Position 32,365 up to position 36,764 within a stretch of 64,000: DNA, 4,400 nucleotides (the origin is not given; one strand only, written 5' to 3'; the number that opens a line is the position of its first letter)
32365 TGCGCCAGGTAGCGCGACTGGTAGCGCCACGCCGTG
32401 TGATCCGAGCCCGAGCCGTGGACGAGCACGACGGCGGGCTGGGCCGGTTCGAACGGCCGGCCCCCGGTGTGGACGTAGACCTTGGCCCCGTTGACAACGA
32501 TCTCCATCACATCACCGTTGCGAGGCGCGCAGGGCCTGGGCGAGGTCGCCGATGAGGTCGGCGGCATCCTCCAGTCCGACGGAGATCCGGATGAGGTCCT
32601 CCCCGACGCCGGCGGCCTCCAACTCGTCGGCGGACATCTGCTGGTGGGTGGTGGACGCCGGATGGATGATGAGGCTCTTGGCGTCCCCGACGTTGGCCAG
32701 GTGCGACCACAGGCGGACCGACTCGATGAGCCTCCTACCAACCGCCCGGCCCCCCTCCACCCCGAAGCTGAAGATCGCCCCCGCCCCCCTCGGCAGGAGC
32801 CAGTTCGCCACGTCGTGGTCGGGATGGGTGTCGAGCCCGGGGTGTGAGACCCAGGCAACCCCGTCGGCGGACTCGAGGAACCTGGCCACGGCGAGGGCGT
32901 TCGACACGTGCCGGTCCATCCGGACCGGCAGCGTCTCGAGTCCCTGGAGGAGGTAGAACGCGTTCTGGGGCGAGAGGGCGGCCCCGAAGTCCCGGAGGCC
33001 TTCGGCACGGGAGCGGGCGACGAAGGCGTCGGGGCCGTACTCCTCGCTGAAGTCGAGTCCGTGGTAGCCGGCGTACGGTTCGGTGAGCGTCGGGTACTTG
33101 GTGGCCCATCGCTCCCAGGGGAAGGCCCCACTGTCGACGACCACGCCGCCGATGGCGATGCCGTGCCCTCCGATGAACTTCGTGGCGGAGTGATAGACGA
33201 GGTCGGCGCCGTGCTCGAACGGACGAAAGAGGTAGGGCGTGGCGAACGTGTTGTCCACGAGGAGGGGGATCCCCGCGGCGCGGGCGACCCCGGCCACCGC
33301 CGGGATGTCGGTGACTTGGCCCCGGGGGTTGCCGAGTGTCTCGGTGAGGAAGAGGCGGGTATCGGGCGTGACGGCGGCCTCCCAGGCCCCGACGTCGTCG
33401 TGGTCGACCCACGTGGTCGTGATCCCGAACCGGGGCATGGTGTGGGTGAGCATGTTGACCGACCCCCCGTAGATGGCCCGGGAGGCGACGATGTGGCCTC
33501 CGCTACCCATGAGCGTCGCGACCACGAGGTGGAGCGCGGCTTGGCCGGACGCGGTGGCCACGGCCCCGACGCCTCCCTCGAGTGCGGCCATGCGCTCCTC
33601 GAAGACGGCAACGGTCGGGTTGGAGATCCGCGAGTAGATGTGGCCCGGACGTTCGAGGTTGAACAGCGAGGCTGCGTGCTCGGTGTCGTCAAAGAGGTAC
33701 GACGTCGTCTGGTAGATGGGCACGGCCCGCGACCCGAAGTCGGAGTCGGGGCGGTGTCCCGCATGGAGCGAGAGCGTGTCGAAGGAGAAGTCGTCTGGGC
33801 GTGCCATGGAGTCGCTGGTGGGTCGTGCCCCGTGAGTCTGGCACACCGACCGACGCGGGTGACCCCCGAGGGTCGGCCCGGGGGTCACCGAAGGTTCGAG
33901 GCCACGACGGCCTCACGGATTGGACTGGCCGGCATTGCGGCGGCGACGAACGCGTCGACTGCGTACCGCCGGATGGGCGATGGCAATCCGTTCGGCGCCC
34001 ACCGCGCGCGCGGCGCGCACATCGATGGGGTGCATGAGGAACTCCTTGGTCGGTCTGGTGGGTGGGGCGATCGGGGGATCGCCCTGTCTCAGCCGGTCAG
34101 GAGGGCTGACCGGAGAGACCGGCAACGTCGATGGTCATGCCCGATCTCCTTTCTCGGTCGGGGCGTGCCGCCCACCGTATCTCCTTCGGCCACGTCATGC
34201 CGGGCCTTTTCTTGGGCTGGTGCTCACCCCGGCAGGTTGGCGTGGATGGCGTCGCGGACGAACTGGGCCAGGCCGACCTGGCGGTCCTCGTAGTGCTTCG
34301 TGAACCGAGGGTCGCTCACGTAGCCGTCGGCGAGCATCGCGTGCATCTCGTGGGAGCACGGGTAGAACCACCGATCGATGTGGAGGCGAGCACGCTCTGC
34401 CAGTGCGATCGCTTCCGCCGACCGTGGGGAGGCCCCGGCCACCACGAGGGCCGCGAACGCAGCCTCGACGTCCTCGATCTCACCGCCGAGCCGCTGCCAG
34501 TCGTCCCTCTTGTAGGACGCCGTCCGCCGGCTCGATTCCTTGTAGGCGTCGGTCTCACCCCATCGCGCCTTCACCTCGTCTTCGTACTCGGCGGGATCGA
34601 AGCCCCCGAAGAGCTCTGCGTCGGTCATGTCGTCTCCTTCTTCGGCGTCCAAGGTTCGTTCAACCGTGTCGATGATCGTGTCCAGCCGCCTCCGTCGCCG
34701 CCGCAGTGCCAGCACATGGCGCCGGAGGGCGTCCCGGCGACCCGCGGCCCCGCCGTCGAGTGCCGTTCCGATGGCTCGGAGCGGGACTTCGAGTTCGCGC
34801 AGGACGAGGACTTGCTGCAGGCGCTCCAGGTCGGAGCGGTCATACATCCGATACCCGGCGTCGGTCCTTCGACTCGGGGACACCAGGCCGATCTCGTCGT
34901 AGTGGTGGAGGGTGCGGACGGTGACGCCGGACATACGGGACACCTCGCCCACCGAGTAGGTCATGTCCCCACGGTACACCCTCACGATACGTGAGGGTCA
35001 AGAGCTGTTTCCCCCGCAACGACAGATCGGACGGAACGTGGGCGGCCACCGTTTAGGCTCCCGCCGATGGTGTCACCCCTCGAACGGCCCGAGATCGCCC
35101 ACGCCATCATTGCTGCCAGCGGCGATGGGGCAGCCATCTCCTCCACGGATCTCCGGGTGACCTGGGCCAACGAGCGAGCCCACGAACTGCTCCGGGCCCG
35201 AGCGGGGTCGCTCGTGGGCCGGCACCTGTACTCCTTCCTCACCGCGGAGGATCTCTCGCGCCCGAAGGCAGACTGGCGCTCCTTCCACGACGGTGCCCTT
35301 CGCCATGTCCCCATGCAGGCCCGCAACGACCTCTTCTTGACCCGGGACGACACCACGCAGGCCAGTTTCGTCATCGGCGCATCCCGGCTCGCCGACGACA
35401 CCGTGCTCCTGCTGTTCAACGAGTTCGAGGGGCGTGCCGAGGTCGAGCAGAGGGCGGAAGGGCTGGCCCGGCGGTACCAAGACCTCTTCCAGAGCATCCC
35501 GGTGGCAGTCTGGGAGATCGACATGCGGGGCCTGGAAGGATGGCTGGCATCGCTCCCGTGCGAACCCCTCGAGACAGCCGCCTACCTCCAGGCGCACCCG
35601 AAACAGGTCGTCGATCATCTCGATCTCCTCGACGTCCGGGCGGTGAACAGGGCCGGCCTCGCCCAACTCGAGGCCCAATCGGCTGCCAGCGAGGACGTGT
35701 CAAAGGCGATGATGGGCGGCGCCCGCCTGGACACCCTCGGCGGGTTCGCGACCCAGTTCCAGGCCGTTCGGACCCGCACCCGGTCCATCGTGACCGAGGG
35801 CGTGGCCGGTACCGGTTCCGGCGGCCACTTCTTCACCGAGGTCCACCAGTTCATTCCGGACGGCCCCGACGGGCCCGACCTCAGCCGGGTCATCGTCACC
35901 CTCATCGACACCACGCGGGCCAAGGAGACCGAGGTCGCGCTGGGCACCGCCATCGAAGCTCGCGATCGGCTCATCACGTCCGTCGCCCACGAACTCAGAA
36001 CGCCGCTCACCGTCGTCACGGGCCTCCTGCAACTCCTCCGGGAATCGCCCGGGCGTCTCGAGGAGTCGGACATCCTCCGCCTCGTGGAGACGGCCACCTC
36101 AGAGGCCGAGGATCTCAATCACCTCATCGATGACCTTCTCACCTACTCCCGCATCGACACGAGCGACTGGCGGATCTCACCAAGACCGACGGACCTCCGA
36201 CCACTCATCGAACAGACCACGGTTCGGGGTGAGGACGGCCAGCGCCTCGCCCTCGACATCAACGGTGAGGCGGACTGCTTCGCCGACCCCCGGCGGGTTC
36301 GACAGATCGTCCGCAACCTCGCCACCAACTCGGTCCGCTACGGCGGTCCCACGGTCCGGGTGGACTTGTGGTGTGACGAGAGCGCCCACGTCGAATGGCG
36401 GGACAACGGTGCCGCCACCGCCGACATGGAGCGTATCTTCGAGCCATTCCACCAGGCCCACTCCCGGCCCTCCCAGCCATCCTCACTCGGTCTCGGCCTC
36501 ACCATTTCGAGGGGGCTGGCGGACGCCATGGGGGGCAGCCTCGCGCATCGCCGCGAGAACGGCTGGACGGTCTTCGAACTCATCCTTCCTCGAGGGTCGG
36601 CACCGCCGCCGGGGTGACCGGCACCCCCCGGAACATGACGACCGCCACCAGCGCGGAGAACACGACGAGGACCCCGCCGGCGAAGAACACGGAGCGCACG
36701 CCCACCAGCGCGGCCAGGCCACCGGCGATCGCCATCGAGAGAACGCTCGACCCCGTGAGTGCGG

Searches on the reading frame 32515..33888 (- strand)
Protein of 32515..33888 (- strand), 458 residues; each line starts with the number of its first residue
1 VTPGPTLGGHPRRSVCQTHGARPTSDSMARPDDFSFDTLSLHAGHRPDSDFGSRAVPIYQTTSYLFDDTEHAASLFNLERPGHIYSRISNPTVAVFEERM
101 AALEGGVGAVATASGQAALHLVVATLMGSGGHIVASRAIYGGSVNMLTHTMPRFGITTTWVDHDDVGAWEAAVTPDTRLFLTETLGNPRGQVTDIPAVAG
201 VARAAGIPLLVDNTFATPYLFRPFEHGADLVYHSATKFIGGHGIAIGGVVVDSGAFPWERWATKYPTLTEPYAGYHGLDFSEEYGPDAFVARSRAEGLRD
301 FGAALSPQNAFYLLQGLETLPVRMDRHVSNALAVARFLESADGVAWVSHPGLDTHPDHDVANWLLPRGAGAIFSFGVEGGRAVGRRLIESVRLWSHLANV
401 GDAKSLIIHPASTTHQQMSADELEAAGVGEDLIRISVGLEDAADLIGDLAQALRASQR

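Call 40: search_protein_families(library=pfam, proteins=[window:32515-33888:-], max_evalue=0.0001)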
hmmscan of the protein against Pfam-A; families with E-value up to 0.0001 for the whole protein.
window:32515-33888:- (458 aa): 3 families
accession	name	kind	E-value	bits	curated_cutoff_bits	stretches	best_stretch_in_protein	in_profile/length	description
PF01053.26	Cys_Met_Meta_PP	-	3.6e-131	437.7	27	1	37-453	1-380/381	Cys/Met metabolism PLP-dependent enzyme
PF01041.23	DegT_DnrJ_EryC1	-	2.9e-07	30.5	19.8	1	90-214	23-147/360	DegT/DnrJ/EryC1/StrS aminotransferase family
PF00266.25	Aminotran_5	-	1.5e-05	24.6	21.5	1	114-246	69-210/371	Aminotransferase class-V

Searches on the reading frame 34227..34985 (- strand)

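Call 39: search_protein_families(library=pfam, proteins=[window:34227-34985:-], max_evalue=0.0001)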
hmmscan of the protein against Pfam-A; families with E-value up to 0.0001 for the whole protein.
window:34227-34985:- (253 aa): 3 families
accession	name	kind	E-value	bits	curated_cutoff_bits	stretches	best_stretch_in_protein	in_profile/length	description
PF07739.18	TipAS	-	2.3e-38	131.7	23.8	1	134-250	1-117/117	TipAS antibiotic-recognition domain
PF13411.12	MerR_1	-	7.6e-19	68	21.6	1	10-77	1-67/69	MerR HTH family regulatory protein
PF00376.29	MerR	-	1.1e-16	60.8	28.2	1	11-48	1-38/38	MerR family regulatory protein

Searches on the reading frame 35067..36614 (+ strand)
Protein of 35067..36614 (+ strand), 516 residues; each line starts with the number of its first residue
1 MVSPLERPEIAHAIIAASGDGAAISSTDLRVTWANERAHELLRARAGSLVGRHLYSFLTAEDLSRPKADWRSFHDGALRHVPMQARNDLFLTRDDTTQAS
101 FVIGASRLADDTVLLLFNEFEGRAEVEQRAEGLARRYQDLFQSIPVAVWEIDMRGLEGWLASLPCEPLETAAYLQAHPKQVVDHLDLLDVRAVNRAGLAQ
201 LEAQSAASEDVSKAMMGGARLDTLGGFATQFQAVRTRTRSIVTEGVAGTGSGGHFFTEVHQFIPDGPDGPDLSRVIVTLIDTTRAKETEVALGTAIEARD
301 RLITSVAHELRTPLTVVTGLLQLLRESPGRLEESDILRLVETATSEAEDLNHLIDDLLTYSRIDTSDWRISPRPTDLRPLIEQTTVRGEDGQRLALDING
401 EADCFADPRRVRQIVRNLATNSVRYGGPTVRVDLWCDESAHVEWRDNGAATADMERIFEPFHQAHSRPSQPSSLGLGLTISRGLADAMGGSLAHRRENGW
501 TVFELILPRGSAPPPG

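Call 39: search_protein_families(library=pfam, proteins=[window:35067-36614:+], max_evalue=0.0001)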
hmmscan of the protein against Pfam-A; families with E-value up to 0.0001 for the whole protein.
window:35067-36614:+ (516 aa): 4 families
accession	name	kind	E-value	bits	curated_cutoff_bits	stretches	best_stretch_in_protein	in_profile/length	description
PF02518.31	HATPase_c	-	2.7e-17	63.7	26.4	1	407-509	2-109/111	Histidine kinase-, DNA gyrase B-, and HSP90-like ATPase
PF00512.31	HisKA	-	9.5e-17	61.3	26.9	1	298-365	1-65/66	His Kinase A (phospho-acceptor) domain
PF08448.16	PAS_4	-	5.5e-07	30.2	23.1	1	17-76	3-62/110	PAS fold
PF13188.13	PAS_8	-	3.8e-06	27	21.8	0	13-55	5-44/65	PAS domain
